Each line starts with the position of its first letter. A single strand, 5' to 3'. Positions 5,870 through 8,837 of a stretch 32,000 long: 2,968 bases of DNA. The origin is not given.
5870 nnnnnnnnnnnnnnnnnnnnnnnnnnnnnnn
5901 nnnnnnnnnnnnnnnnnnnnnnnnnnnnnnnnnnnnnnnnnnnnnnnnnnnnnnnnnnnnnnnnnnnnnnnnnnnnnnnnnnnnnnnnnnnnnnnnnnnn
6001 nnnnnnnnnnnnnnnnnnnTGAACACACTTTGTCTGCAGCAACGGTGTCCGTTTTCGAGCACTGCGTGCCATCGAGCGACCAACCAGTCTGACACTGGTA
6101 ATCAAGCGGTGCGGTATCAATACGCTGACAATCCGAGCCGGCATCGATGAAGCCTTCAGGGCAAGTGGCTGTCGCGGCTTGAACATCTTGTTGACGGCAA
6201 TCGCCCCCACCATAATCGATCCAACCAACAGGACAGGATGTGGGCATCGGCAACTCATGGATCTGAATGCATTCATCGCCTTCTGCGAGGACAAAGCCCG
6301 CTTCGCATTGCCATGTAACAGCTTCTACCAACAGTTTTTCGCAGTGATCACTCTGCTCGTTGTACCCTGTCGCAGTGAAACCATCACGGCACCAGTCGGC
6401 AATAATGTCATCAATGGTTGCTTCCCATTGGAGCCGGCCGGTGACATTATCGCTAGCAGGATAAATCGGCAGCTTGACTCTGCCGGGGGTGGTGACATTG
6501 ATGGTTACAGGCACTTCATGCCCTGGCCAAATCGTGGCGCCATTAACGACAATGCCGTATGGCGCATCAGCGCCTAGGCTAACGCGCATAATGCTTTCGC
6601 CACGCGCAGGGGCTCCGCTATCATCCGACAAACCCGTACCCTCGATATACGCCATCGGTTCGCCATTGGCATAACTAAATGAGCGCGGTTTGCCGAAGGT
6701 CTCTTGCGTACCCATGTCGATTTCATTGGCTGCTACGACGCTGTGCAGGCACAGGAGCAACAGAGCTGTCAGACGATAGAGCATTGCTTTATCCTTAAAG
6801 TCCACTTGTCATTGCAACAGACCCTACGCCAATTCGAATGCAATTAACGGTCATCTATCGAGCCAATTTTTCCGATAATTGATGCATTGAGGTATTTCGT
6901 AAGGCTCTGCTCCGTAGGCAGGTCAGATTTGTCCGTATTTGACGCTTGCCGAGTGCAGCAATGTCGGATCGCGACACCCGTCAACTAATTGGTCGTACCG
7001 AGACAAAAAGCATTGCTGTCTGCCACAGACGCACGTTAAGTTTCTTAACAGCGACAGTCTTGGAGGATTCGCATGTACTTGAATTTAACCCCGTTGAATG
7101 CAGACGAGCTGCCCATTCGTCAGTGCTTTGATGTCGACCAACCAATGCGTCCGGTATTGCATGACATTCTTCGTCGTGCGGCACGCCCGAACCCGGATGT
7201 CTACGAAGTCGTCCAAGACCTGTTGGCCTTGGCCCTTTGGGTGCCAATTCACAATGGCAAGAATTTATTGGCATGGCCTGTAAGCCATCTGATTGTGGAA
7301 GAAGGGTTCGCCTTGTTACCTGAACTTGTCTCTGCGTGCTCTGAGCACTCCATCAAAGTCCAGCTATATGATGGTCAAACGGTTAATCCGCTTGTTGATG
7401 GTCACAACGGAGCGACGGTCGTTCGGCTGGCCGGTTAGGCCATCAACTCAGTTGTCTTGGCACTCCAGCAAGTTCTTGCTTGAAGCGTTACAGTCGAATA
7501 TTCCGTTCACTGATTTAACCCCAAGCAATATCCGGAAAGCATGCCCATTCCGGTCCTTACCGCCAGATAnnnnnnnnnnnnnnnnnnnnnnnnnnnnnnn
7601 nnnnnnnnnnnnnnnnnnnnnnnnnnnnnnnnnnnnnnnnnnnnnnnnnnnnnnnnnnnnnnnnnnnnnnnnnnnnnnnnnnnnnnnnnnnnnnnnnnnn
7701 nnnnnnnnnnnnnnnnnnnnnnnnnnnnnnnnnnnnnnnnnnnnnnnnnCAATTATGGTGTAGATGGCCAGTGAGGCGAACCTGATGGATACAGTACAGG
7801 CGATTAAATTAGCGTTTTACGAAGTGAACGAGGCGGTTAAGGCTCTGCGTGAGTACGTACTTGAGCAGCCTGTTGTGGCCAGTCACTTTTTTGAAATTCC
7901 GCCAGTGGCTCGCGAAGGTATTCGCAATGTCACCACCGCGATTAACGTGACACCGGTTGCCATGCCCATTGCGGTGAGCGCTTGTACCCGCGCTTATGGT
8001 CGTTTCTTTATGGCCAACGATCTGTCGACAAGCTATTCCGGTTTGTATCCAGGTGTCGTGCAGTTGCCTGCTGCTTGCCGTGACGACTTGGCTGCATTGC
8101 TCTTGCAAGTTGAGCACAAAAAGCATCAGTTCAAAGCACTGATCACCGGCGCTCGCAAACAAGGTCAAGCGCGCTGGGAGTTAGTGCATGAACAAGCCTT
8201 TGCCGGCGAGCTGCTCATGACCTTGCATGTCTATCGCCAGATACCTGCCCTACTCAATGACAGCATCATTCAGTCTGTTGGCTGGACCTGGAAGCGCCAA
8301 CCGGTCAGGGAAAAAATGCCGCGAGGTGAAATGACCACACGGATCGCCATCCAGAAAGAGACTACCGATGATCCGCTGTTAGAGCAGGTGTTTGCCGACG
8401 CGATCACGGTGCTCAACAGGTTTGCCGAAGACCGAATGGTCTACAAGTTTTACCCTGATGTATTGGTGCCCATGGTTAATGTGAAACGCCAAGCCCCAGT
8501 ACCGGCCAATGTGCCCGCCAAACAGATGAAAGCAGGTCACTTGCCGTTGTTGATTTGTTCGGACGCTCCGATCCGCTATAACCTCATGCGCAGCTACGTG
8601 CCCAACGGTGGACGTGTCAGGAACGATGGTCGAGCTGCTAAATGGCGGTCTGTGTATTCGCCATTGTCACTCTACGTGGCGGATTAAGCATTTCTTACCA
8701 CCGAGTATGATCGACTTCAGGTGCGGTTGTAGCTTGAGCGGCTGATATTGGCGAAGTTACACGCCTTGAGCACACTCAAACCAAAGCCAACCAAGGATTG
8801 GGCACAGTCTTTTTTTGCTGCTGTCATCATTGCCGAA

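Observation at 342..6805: Operon of two paralogous giant secreted proteins built from a two-cysteine C-x2-G-[WY]-x-L-x-G-x2-C module, plus a lipoprotein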

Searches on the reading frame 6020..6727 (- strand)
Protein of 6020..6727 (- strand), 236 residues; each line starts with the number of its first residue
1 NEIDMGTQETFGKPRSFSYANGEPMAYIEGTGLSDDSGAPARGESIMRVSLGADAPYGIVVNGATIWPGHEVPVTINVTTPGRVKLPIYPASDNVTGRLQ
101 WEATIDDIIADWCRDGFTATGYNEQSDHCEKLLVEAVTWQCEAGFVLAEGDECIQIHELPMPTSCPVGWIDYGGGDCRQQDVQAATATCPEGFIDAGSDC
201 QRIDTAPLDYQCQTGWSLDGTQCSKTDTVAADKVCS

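Call 61: predict_structure(alignment_id=A2)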
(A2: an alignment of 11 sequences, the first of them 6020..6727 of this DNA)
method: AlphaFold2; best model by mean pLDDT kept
length: 236 residues; sequences in the alignment: 11
mean_pLDDT: 78.3   pTM: 0.45
mean pLDDT of the five models: 78.3, 73.9, 70.4, 70.3, 68.8
residues with pLDDT >= 90: 38; 70-90: 149; 50-70: 30; < 50: 19
segments of 3 or more residues with pLDDT < 50: 1-14, 121-125
pLDDT, mean of each block of 10 residues (from residue 1): 42 58 82 83 87 93 93 87 87 82 80 62 51 71 88 88 74 79 81 86 77 81 89 78
secondary structure, 60 per line:
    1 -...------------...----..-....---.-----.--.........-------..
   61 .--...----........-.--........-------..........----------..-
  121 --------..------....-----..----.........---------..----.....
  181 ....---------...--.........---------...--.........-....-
elements in order: E2-4 E17-19 E27-30 E43-51 E59-61 E64-66 E71-78 E83-90 E98-107 E137-140 E152-160 E176-184 E194-196 E199-207 E217-219 E222-230 E232-235

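Call 65: fold_search(model_id=the predicted structure, library=pdb)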
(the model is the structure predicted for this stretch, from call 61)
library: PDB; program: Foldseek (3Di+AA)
matches with E <= 10: 713; with E <= 0.001: 0
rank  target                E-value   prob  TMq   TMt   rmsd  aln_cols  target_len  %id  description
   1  3cih                  6.2e-02  0.16  0.17  0.07  30.9       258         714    8  Crystal structure of a putative alpha-rhamnosidase from Bacteroides thetaiotaomicron (released 2008-04-01)
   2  3w5g_A                1.0e-01  0.07  0.13  0.06  39.6       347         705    9  Crystal structure of tomato beta-galactosidase 4 in complex with galactose (released 2014-01-29)
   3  4xup_B                1.2e-01  0.14  0.19  0.15  29.7       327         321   10  Structure of the N-terminal CBM22-1-CBM22-2 tandem domain from Paenibacillus barcinonensis Xyn10C (released 2015-06-03)
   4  1gwm_A                1.4e-01  0.44  0.21  0.28  12.0       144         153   12  Carbohydrate binding module family29 complexed with glucohexaose (released 2003-03-20)
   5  1w8w_B                1.4e-01  0.47  0.21  0.30  10.0       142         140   12  CBM29-2 mutant Y46A: Probing the Mechanism of Ligand Recognition by Family 29 Carbohydrate Binding Modules (released 2005-03-22)
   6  4xup_F                1.4e-01  0.13  0.19  0.15  28.9       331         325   10  Structure of the N-terminal CBM22-1-CBM22-2 tandem domain from Paenibacillus barcinonensis Xyn10C (released 2015-06-03)
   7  6yf6_B                1.7e-01  0.80  0.22  0.34   4.8        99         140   13  EclA C-terminal domain; sugar-binding protein (released 2021-04-07)
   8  1oh3_A                1.8e-01  0.35  0.19  0.28  11.3       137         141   16  E78R mutant of a carbohydrate binding module family 29 (released 2004-05-27)
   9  4xup_D                1.8e-01  0.12  0.19  0.15  31.0       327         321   10  Structure of the N-terminal CBM22-1-CBM22-2 tandem domain from Paenibacillus barcinonensis Xyn10C (released 2015-06-03)
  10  4xup_A                1.9e-01  0.14  0.20  0.16  31.4       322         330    9  Structure of the N-terminal CBM22-1-CBM22-2 tandem domain from Paenibacillus barcinonensis Xyn10C (released 2015-06-03)
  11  6i60_B                2.0e-01  0.06  0.12  0.04  37.8       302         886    7  Structure of alpha-L-rhamnosidase from Dictyoglumus thermophilum (released 2019-02-06)
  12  1w90_B                2.2e-01  0.38  0.21  0.30   9.8       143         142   12  CBM29-2 mutant D114A: Probing the Mechanism of Ligand Recognition by Family 29 Carbohydrate Binding Modules (released 2005-03-18)
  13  1w9f_B                2.2e-01  0.25  0.18  0.26  11.2       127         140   10  CBM29-2 mutant R112A: Probing the Mechanism of Ligand Recognition by Family 29 Carbohydrate Binding Modules (released 2005-03-22)
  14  1w8w_A                2.3e-01  0.35  0.19  0.28  10.3       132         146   15  CBM29-2 mutant Y46A: Probing the Mechanism of Ligand Recognition by Family 29 Carbohydrate Binding Modules (released 2005-03-22)
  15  7f6x_B                2.4e-01  0.09  0.08  0.15  13.7        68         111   19  Structural and mechanistic studies of a novel non-heme iron epimerase/lyase and its utilization in chemoselective synt (released 2022-03-16)
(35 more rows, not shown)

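Call 92: fold_search(model_id=the predicted structure, library=viral)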
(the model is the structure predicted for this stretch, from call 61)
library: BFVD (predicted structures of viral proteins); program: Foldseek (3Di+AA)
matches with E <= 10: 811; with E <= 0.001: 0
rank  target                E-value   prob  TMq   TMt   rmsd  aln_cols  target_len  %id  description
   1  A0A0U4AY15            1.3e-02  0.38  0.20  0.05  32.2       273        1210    9  (no name in the UniProt tables at hand)
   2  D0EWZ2                1.7e-02  0.41  0.20  0.17  31.6       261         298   10  33.6 kDa protein 2c [Tobacco rattle virus]
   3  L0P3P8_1              1.8e-02  0.38  0.18  0.07  29.3       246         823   11  Putative host specificity protein [Streptococcus phage TP-J34]
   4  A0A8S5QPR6            2.0e-02  0.33  0.19  0.19  38.5       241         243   12  Uncharacterized protein [Siphoviridae sp. ctB9E3]
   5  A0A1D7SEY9            2.6e-02  0.41  0.21  0.12  24.1       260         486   13  PA14 domain-containing protein [Cyanophage S-RIM44]
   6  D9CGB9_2              2.9e-02  0.30  0.20  0.07  38.3       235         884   16  (no name in the UniProt tables at hand)
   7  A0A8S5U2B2            3.1e-02  0.35  0.18  0.16  29.0       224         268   13  Receptor binding protein [Siphoviridae sp. ctqzz19]
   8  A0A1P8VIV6            3.2e-02  0.18  0.16  0.11  35.1       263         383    6  Uncharacterized protein [Murid betaherpesvirus 3]
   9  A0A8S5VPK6            3.4e-02  0.28  0.19  0.08  32.9       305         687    9  (no name in the UniProt tables at hand)
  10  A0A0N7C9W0            4.0e-02  0.38  0.20  0.20  25.1       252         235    8  Uncharacterized protein [Salmonella phage 37]
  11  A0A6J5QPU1            4.2e-02  0.30  0.19  0.09  40.2       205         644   13  Uncharacterized protein [uncultured Caudovirales phage]
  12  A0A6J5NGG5            4.2e-02  0.18  0.17  0.08  45.4       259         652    9  D-galactoside/L-rhamnose binding SUEL lectin domain containing protein [uncultured Caudovirales phage]
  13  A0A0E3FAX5            4.9e-02  0.30  0.20  0.17  30.8       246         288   11  PA14 domain-containing protein [Synechococcus phage ACG-2014a]
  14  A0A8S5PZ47            5.5e-02  0.18  0.16  0.11  34.2       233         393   10  Tail fiber protein [Myoviridae sp. ctQYc56]
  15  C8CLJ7                5.7e-02  0.16  0.16  0.15  24.3       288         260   11  (no name in the UniProt tables at hand)
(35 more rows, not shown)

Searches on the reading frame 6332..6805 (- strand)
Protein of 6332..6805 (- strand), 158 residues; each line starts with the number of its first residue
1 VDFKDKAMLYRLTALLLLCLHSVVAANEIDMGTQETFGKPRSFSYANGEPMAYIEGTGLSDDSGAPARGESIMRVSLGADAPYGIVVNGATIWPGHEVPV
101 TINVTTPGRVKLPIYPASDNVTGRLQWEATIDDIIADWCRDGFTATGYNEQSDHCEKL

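Call 18: find_homologous_proteins(query=window:6332-6805:-, max_evalue=0.001)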
Query seq(158 aa): 32 candidates shared short words with the query, none scored E <= 0.001.

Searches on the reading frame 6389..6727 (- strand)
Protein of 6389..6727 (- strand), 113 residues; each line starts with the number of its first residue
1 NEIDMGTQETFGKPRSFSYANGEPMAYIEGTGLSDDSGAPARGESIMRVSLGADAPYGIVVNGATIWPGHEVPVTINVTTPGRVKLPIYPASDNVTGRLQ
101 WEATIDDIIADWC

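Call 63: search_protein_representatives(alignment_id=A4)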
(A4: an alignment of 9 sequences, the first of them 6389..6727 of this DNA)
Query: 9 sequences, 113 profile positions. Proteins with E-value up to 0.001 (for the whole library): 234; up to 1e-10: 126; up to 1e-30: 7. The best 150 are listed.
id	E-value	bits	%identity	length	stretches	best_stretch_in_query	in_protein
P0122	6.5e-37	142.1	-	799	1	3-113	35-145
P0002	4.8e-36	139.3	-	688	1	2-112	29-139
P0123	4.7e-34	132.8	-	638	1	2-112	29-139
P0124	3.2e-33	130.2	-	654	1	2-113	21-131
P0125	5.4e-33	129.4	-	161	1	2-112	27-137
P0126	8.0e-32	125.7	-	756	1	2-112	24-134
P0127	1.2e-31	125.1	-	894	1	2-112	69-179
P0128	1.1e-30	122.0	-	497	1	3-110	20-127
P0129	3.8e-30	120.3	-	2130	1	2-112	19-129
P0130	4.1e-30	120.2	-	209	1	2-110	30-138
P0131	6.2e-30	119.6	-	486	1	3-110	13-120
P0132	7.6e-30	119.3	-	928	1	2-112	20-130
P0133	3.0e-29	117.4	-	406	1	2-112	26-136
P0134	5.0e-29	116.7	-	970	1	4-111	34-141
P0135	7.6e-29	116.1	-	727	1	2-112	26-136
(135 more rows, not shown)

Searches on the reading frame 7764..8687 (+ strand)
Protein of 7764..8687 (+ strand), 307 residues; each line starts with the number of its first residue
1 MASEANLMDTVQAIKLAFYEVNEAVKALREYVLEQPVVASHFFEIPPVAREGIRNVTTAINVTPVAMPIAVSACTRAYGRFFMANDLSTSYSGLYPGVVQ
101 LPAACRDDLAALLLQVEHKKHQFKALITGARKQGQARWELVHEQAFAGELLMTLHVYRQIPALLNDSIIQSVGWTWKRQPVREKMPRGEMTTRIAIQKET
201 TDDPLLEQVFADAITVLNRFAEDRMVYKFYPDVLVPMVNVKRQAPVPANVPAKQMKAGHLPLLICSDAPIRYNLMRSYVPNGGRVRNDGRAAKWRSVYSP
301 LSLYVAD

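Call 4: search_protein_families(library=pfam, proteins=[window:7764-8687:+], max_evalue=1)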
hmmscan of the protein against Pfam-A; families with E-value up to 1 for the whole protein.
window:7764-8687:+ (307 aa): 1 family
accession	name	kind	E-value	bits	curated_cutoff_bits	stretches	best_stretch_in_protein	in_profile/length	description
PF05472.16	Ter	-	9.4e-22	77.8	22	1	14-269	2-259/296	DNA replication terminus site-binding protein (Ter protein)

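Call 6: search_protein_families(library=ncbifam, proteins=[window:7764-8687:+], max_evalue=1)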
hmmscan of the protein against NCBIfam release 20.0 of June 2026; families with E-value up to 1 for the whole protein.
window:7764-8687:+ (307 aa): 2 families
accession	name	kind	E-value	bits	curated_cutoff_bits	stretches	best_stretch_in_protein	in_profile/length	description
NF002810.0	PRK02951.1-4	equivalog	1.1e-20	73.9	323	1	13-291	5-274/292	DNA replication terminus site-binding protein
TIGR02648.1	rep_term_tus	equivalog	8.8e-08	31.8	178.3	1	17-193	4-180/300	DNA replication terminus site-binding protein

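Call 75: search_dna_similar(query=window:7764-8687:+, collection=plasmids, mode=protein, max_rows=12, max_evalue=0.00001)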
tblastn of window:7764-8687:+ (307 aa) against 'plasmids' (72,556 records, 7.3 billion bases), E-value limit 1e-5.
Records with a match: 8; places in all: 9; records where one place covers at least 80% of the query: 8.
Best place of each record, by identity: <60% 8.
By first word of the organism name: Aeromonas 7; Enterobacter 1.
By predicted mobility (MOB-suite, as given by PLSDB): mobilizable 7; conjugative 1.
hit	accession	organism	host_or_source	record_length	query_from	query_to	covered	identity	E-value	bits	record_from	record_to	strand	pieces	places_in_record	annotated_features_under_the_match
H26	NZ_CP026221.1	Aeromonas sp. ASNIH4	-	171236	22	278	84%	20.8%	2e-6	57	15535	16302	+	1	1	DNA replication terminus site-binding protein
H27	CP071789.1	Enterobacter cloacae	Homo sapiens,rectal swab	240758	22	278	84%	20.8%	2e-6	57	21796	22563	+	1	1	hypothetical protein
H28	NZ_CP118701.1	Aeromonas hydrophila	Homo sapiens,cell culture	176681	22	278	84%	20.3%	2e-7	60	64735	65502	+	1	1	DNA replication terminus site-binding protein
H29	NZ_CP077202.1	Aeromonas sp. FDAARGOS 1402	-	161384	22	278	84%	20.3%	2e-7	59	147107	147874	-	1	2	DNA replication terminus site-binding protein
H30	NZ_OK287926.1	Aeromonas caviae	-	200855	22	278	84%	20.3%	2e-7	59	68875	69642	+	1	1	DNA replication terminus site-binding protein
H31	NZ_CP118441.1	Aeromonas caviae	Homo sapiens,cell culture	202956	22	278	84%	20.3%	2e-7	59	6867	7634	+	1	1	DNA replication terminus site-binding protein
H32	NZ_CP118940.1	Aeromonas caviae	Homo sapiens,cell culture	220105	22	278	84%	20.3%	2e-7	59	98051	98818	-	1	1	DNA replication terminus site-binding protein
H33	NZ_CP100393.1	Aeromonas caviae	bile,bile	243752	22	278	84%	20.3%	2e-7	59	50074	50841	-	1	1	DNA replication terminus site-binding protein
